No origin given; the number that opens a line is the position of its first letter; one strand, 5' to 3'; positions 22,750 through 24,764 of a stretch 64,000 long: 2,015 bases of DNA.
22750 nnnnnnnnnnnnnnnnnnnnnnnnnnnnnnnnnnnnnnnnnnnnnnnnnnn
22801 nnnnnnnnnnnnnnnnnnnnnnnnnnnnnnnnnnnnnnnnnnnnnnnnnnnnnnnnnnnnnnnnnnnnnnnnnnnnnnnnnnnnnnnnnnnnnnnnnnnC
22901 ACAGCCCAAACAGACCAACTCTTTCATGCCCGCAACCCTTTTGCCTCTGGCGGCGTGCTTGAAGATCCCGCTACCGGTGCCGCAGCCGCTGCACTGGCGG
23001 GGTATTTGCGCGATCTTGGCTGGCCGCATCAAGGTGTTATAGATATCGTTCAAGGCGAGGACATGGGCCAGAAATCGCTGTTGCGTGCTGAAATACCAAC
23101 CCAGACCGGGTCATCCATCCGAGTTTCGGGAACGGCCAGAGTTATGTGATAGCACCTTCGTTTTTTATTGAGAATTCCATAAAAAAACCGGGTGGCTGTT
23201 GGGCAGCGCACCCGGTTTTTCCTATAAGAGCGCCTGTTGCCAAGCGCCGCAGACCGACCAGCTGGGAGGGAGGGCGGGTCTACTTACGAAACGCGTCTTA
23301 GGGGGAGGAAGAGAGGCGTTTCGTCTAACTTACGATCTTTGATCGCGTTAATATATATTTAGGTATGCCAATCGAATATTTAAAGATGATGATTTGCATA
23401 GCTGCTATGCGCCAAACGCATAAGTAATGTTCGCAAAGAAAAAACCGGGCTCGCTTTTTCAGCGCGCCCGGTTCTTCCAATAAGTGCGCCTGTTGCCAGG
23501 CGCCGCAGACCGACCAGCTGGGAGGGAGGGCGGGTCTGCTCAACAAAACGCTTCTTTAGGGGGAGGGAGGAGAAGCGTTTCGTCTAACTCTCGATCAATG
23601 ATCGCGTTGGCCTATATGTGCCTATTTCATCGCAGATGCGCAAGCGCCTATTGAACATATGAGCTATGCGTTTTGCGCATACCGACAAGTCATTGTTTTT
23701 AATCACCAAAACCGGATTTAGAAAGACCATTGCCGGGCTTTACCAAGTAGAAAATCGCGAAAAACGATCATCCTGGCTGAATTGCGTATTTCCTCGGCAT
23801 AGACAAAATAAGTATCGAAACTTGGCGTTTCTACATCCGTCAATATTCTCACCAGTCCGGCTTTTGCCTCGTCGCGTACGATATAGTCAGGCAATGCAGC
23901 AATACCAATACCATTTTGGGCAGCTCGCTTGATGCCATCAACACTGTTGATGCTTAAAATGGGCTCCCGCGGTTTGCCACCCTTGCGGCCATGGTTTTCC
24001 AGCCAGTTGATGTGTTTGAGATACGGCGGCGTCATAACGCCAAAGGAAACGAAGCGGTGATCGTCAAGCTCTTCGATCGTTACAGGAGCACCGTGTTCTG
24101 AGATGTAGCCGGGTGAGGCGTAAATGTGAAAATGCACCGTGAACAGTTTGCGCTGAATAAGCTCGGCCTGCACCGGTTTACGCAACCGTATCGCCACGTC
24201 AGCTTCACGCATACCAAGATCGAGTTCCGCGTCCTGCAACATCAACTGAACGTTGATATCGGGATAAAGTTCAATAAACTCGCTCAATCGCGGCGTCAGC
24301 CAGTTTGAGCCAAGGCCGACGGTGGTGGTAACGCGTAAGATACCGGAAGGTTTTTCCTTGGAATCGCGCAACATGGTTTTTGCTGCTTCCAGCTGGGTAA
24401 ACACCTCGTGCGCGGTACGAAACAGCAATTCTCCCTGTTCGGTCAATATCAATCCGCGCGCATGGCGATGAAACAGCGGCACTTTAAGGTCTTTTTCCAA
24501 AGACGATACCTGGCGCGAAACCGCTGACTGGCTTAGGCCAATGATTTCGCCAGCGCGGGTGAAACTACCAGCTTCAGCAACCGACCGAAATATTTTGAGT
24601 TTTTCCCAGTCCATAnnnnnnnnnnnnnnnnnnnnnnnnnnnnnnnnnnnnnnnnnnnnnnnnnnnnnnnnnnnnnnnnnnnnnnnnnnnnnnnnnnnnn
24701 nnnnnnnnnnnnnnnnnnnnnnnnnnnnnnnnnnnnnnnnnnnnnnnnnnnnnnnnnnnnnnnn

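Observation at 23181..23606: Tandem pair of minus-strand sRNA candidates with C/U-rich (anti-Shine-Dalgarno-like) hairpin loops downstream of trxB-lysR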

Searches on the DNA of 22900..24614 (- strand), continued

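Call 57: search_with_rna_model(model_id=R1, sources=[L090, L005, L013, L039, L072, L062], max_evalue=1, show_alignments=6)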
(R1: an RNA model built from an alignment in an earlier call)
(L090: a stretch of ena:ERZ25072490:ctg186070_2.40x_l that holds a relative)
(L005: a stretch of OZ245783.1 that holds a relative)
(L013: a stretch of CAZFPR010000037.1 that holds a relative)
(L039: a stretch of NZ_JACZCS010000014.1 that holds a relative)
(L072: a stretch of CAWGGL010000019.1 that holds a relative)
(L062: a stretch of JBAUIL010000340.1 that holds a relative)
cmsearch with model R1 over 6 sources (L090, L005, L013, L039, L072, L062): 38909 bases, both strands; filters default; matches with E-value up to 1: 7.
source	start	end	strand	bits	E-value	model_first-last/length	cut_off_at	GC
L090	3980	4143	+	50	5.2e-12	1-170/170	no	0.61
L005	4036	4189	+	30.4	7e-07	1-170/170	no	0.61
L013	3966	4115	+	26.2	9.2e-06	1-170/170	no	0.61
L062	1620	1658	+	16.6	0.003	27-65/170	no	0.67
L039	3947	4124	+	14.9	0.0082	1-170/170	no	0.53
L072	3984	4119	+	13.8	0.016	1-170/170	no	0.62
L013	4084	4111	-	7.5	0.73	134-166/170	no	0.64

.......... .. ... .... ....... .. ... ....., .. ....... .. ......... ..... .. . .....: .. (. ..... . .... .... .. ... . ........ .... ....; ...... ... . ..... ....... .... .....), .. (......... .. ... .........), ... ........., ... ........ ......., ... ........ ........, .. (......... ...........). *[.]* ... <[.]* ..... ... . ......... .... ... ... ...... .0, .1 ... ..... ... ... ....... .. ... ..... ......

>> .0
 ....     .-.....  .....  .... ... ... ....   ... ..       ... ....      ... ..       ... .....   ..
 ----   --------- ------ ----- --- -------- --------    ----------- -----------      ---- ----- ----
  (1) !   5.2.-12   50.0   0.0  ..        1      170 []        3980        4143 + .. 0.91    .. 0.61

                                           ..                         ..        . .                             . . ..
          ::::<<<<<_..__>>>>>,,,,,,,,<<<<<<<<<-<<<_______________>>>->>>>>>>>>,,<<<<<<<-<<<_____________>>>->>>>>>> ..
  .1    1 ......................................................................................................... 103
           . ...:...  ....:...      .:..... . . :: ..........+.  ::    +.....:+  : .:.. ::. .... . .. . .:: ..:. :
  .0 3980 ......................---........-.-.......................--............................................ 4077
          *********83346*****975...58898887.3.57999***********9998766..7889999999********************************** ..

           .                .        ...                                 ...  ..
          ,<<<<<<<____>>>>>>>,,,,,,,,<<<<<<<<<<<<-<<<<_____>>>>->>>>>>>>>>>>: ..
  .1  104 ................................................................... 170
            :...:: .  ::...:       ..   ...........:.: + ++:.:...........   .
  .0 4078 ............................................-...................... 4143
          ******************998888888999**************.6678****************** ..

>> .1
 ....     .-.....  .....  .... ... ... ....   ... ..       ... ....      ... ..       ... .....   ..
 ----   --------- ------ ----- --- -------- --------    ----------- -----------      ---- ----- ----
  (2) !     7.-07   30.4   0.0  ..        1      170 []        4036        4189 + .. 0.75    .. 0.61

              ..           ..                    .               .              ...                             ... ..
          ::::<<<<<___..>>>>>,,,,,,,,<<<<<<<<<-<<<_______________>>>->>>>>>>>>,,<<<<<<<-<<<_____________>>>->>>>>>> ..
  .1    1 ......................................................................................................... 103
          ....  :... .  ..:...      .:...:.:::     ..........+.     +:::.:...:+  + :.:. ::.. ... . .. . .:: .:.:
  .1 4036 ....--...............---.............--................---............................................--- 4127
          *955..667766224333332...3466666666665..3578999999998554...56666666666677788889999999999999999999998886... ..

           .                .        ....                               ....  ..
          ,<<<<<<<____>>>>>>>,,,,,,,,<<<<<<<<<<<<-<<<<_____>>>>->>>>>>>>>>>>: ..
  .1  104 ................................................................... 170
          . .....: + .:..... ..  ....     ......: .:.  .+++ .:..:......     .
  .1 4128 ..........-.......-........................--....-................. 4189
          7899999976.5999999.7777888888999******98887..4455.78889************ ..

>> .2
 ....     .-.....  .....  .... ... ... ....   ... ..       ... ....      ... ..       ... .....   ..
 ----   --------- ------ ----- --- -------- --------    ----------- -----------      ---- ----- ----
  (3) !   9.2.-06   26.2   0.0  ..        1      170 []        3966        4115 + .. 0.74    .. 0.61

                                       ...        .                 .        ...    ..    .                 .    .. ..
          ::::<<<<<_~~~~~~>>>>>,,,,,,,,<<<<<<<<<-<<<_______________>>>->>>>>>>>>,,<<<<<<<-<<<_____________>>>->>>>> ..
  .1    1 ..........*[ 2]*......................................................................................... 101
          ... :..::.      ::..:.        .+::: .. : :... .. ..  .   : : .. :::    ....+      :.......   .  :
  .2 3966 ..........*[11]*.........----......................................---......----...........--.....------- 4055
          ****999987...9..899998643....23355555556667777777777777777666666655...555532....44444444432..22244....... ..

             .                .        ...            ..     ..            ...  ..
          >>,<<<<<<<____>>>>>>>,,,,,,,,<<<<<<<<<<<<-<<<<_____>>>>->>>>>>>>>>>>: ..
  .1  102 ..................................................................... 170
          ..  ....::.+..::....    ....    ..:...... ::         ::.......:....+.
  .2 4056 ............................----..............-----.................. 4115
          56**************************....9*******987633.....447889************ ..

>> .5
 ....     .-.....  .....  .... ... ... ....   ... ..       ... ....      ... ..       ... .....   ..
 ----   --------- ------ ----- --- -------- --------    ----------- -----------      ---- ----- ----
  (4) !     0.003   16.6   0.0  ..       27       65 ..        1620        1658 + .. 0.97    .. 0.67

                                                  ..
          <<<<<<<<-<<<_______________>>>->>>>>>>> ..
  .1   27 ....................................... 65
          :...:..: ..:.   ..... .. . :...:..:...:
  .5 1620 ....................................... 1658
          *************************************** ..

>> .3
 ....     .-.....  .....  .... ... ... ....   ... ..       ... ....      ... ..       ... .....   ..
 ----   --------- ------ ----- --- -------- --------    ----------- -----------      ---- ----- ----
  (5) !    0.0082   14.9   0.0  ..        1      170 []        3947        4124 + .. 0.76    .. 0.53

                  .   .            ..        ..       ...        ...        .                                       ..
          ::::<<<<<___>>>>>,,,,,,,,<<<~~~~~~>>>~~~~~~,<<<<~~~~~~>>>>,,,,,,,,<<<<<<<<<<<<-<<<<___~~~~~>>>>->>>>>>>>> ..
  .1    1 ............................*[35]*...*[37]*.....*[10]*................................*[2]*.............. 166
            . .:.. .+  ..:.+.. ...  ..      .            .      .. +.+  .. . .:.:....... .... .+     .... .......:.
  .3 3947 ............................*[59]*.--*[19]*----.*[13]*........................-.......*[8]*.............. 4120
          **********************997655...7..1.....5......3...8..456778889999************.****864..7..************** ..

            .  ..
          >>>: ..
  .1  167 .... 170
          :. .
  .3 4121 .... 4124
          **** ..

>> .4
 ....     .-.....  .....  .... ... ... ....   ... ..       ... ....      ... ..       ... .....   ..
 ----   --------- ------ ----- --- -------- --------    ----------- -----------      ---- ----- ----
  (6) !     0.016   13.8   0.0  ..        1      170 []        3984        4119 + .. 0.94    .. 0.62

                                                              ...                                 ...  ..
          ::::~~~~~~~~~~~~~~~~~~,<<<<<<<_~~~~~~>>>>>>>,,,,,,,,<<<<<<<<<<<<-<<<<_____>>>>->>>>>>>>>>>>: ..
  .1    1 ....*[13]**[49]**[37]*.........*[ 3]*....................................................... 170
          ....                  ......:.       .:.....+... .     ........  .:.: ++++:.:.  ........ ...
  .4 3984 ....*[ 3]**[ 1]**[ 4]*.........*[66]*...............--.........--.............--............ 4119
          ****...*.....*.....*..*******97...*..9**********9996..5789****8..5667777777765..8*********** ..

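Call 59: search_with_rna_model(model_id=R1, sources=[L091, L092, L093, L094, L095, L096, L097, L098, L099, L100, L101, L102, L103, L104, L105, L106, L107, L108, L109, L110, L111, L112, L113, L114, L115, L116, L117, L118, L119, L120, L121, L122, L123, L124, L125, L126, L127, L128, L129, L130, L131, L132, L133, L134, L135, L136, L137, L138, L139, L140, L141, L142, L143, L144, L145, L146, L147, L148, L149, L150, L151, L152, L153, L154, L155, L156, L157, L158, L159, L160, L161, L162, L163, L164, L165, L166, L167, L168, L169, L170], max_evalue=1)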
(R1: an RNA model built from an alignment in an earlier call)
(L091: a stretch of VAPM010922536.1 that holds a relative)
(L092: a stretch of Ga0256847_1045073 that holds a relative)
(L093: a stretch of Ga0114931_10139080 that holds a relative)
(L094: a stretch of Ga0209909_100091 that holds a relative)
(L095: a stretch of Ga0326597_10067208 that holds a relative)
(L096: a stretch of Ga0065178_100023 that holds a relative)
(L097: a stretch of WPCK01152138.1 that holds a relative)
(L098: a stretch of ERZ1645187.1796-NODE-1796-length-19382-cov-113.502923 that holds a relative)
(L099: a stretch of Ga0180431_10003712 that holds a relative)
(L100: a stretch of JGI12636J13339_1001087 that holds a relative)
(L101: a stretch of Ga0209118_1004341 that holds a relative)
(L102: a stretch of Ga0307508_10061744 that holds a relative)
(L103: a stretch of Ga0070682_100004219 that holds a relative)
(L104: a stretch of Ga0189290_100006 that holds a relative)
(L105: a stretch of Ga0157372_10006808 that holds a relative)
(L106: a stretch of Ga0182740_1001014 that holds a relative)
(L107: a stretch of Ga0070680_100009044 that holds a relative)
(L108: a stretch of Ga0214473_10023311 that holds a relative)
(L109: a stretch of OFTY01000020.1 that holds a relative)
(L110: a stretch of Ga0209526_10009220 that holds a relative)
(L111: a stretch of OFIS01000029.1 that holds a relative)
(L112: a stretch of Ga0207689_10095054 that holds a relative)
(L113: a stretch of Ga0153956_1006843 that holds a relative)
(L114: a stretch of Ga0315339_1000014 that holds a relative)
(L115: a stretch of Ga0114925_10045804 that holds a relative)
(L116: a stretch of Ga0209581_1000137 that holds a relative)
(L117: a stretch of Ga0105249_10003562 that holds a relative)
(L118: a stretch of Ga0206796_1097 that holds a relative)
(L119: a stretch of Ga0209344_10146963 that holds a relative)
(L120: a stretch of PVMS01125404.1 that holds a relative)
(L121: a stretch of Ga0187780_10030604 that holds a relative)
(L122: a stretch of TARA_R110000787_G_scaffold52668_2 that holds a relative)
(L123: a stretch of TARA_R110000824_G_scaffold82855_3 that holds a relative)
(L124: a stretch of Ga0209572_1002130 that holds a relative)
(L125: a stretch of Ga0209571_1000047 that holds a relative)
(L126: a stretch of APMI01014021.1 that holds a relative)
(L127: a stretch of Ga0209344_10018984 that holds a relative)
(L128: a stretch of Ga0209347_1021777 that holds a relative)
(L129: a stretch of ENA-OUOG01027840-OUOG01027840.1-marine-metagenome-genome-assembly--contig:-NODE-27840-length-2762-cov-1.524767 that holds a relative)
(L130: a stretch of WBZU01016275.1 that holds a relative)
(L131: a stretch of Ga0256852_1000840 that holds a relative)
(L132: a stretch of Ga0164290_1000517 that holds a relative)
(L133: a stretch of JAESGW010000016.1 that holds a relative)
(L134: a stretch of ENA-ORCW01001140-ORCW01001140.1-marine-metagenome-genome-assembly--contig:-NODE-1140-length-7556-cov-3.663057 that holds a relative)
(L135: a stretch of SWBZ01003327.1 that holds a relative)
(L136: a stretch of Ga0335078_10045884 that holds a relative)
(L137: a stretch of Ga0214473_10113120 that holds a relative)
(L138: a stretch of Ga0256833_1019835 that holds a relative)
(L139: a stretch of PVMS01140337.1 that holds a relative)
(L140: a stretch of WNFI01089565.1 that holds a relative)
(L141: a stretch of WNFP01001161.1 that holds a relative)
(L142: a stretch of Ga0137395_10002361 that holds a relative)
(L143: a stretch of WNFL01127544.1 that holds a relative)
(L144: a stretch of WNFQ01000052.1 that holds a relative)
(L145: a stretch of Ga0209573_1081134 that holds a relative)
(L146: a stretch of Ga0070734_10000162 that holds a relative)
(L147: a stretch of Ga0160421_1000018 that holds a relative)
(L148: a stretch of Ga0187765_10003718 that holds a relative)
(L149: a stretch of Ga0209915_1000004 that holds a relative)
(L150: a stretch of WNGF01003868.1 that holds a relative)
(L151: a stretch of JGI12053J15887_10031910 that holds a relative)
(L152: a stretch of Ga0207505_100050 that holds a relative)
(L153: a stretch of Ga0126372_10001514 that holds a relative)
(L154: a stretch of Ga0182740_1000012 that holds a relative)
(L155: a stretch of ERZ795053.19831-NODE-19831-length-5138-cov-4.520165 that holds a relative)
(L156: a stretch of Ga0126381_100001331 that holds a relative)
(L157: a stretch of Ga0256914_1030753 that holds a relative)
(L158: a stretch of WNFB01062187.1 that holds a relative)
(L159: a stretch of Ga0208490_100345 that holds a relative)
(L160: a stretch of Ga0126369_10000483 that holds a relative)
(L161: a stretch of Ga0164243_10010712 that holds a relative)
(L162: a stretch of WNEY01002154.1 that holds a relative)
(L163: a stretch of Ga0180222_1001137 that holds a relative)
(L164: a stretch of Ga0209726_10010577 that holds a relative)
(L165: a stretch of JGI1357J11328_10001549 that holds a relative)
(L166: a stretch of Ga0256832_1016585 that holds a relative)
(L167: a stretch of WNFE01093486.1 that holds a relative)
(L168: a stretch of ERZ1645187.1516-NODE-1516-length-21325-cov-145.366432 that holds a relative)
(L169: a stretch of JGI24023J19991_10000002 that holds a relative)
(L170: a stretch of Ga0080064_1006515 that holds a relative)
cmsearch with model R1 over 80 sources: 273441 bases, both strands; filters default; matches with E-value up to 1: 14.
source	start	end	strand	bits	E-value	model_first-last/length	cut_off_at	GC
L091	2304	2473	+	188.3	1.8e-47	1-170/170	no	0.58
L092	1421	1590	+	187.9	2.3e-47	1-170/170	no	0.57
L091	2563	2731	+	182.1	7.8e-46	1-170/170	no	0.57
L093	1402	1571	+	174.6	7.3e-44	1-170/170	no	0.52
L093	1659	1829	+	161.1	2.5e-40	1-170/170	no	0.55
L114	2487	2648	+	29.1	1.1e-05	1-170/170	no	0.49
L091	2436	2471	-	25.7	8.4e-05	132-168/170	no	0.56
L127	2421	2561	-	22.5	0.00059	1-170/170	no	0.44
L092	1550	1629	-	18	0.0091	97-170/170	5'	0.54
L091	2692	2729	-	14.3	0.085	132-168/170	no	0.58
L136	3342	3372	-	12.2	0.29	71-101/170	no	0.77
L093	1507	1524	-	11.6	0.44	105-122/170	no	0.67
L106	2758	2797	+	10.8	0.71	24-66/170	no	0.77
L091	2588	2626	-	10.2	0.99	26-66/170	no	0.56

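Call 64: search_with_rna_model(model_id=R1, sources=[window, L002, L004, L085, L087, L088, L093, L090, L005, L013, L114, L171, L172, L173], max_evalue=0.00001, make_alignment=true)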
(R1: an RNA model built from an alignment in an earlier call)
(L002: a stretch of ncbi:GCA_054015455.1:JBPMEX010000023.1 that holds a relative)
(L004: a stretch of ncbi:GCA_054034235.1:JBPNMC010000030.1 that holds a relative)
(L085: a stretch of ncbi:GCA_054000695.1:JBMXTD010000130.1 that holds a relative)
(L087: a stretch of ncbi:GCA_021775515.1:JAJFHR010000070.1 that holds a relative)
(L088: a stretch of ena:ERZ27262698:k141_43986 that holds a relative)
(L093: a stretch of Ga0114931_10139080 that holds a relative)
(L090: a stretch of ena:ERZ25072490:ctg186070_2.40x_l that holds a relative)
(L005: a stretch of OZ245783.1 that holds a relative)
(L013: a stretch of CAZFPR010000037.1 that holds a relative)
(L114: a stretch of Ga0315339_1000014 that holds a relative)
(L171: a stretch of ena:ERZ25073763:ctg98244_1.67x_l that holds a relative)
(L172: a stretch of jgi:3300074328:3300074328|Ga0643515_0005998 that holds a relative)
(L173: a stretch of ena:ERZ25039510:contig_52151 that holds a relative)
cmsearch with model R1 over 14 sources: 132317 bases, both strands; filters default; matches with E-value up to 0.00001: 18.
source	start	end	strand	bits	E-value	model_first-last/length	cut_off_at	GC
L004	4006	4175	+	199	1.3e-50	1-170/170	no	0.58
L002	4007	4175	+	199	1.4e-50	1-170/170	no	0.56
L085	2944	3115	+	194.7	1.9e-49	1-170/170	no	0.56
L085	2684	2854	+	194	2.8e-49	1-170/170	no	0.56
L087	4006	4175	+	193.4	4.1e-49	1-170/170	no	0.55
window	23438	23608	-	191.8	1.1e-48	1-170/170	no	0.58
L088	4013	4182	+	187.9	1.1e-47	1-170/170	no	0.57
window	23181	23349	-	179.4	1.9e-45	1-170/170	no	0.57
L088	4320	4488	+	179.3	2e-45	1-170/170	no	0.54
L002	4267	4435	+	179.1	2.2e-45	1-170/170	no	0.56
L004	4270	4432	+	174.9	2.9e-44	1-170/170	no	0.53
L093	1402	1571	+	174.6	3.5e-44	1-170/170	no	0.52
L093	1659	1829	+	161.1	1.2e-40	1-170/170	no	0.55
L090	3980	4143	+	50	1.8e-11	1-170/170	no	0.61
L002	4135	4287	-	32.1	8.5e-07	1-170/170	no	0.39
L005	4036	4189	+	30.4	2.4e-06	1-170/170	no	0.61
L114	2487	2648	+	29.1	5.2e-06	1-170/170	no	0.49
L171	2482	2643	+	28.2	8.9e-06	1-170/170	no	0.6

Alignment A3: 18 matches aligned to the model, 257 columns, each read 5' to 3' on its own strand. Consensus structure (alignment columns), stored with it:
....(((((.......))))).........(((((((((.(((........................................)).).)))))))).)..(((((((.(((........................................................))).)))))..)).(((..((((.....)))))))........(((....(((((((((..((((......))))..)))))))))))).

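Call 67: search_rna_families(sources=[L090, L005, L171, L172, L114, L173, L039, L062, L013, L018], threshold=evalue, max_evalue=10)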
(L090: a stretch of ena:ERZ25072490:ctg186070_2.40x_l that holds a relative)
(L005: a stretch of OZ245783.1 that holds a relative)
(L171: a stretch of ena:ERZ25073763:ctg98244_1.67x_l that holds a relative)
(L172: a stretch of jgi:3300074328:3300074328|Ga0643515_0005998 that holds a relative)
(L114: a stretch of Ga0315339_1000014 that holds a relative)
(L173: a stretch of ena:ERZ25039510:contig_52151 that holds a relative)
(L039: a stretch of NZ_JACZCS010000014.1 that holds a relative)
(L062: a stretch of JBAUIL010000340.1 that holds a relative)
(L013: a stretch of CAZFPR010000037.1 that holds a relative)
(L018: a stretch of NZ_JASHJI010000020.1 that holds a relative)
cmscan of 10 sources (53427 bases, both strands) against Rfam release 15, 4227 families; matches with E-value up to 10: 13.
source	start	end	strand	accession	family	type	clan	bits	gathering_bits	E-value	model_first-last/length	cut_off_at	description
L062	1560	1661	+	RF02344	ar14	Gene; sRNA;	-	55.2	58.8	2.3e-07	1-123/123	no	Alphaproteobacterial ar14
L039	3992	4125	+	RF02344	ar14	Gene; sRNA;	-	49.4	58.8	4.3e-06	1-123/123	no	Alphaproteobacterial ar14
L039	4039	4124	+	RF02791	CcsR1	Gene; sRNA;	-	33.4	65.3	0.0002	1-83/83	no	Conserved CCUCCUCCC motif stress-induced RNA 1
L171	2576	2652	+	RF00519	suhB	Gene; sRNA;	CL00108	25.5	41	0.4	1-77/77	no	Makes More Granules Regulator RNA (mmgR)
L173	2479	2624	+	RF02345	ar15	Gene; sRNA;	CL00108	25.5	40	0.39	1-112/112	no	Alphaproteobacterial ar15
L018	4184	4313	+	RF02345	ar15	Gene; sRNA;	CL00108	25.1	40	0.51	1-112/112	no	Alphaproteobacterial ar15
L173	2487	2625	+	RF02344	ar14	Gene; sRNA;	-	24.9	58.8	1.2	1-123/123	no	Alphaproteobacterial ar14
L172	2636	2710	+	RF02837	anti-hemB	Gene; sRNA;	-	22.8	49.5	0.46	1-81/81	no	Burkholderia RNA 7 (anti-hemB)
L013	6291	6418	+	RF02870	ncS035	Gene; sRNA;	-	22.6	79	0.41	1-168/168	no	Burkholderia sRNA 35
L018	4222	4315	+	RF00506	Thr_leader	Cis-reg; leader;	-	22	55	8.6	1-118/118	no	Threonine operon leader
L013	1010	1061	-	RF01274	sR45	Gene; snRNA; snoRNA; CD-box;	-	20.1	40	4.1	1-55/55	no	Small nucleolar RNA sR45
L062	1606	1673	+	RF00649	mir-128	Gene; miRNA;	-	18.9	49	8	1-83/83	no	mir-128 microRNA precursor family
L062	1571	1595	+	RF02791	CcsR1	Gene; sRNA;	-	18.5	65.3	5.2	49-73/83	no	Conserved CCUCCUCCC motif stress-induced RNA 1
